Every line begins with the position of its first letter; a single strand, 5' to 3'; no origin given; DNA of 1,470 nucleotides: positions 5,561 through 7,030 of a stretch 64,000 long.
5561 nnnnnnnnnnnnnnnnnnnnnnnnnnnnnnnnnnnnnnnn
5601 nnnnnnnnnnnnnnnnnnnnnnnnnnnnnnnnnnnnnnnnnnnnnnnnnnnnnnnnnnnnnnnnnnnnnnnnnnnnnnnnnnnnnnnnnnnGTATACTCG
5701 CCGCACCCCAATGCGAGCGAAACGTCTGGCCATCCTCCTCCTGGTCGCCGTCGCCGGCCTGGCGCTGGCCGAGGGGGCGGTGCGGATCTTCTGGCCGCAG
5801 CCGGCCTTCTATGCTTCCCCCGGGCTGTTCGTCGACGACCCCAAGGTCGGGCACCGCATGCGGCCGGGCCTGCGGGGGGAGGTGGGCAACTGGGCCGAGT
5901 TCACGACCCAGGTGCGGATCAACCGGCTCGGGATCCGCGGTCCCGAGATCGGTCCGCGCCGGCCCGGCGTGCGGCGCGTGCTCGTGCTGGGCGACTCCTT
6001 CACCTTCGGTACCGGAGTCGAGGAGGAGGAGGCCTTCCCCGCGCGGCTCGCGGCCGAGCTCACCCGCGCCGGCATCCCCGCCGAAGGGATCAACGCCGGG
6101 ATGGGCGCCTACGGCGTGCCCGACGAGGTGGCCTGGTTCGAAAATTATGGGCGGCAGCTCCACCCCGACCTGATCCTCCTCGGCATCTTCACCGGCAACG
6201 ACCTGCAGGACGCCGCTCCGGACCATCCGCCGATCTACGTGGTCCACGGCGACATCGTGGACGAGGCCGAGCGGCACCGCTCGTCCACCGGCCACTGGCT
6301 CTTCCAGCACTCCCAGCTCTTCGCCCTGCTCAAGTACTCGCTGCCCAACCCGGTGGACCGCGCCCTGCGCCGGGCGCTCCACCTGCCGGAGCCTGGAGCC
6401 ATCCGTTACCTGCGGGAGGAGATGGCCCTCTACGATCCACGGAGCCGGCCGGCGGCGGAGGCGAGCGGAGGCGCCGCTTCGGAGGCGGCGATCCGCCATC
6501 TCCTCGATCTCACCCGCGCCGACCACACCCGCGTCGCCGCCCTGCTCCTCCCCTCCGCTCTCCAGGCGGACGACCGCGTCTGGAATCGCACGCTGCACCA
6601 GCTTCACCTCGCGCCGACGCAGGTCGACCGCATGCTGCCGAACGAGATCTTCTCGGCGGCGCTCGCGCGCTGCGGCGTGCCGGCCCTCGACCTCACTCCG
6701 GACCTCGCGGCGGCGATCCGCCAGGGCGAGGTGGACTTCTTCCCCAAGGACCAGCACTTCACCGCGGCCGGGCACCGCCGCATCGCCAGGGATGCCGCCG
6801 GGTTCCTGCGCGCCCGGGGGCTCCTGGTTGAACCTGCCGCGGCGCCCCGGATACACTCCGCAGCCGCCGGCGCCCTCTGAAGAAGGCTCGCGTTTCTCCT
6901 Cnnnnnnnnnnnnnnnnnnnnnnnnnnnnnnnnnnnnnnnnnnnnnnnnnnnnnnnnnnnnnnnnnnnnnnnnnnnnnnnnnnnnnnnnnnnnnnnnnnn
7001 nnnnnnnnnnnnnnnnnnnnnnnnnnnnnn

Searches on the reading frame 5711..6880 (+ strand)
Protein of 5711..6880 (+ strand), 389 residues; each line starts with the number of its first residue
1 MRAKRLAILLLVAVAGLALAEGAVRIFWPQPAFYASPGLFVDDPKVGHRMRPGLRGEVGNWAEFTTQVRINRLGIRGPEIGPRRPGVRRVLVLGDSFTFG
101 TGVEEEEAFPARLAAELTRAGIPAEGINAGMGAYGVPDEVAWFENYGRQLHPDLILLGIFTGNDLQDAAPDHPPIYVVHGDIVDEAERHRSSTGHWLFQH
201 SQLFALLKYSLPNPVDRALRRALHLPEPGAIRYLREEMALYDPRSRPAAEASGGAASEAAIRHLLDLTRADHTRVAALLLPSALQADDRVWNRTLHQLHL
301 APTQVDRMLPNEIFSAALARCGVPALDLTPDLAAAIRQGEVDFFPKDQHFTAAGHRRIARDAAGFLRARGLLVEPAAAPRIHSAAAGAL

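Call 48: search_protein_families(library=pfam, proteins=[window:5711-6880:+], max_evalue=0.001)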
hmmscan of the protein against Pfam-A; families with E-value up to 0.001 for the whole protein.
window:5711-6880:+ (389 aa): 2 families
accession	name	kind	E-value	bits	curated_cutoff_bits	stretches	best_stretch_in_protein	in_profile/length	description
PF13472.12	Lipase_GDSL_2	-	2.8e-09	38.1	32.9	1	92-357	1-178/178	GDSL-like Lipase/Acylhydrolase family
PF16822.11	ALGX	-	4.1e-05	23.8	26.5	1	314-371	78-136/268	SGNH hydrolase-like domain, acetyltransferase AlgX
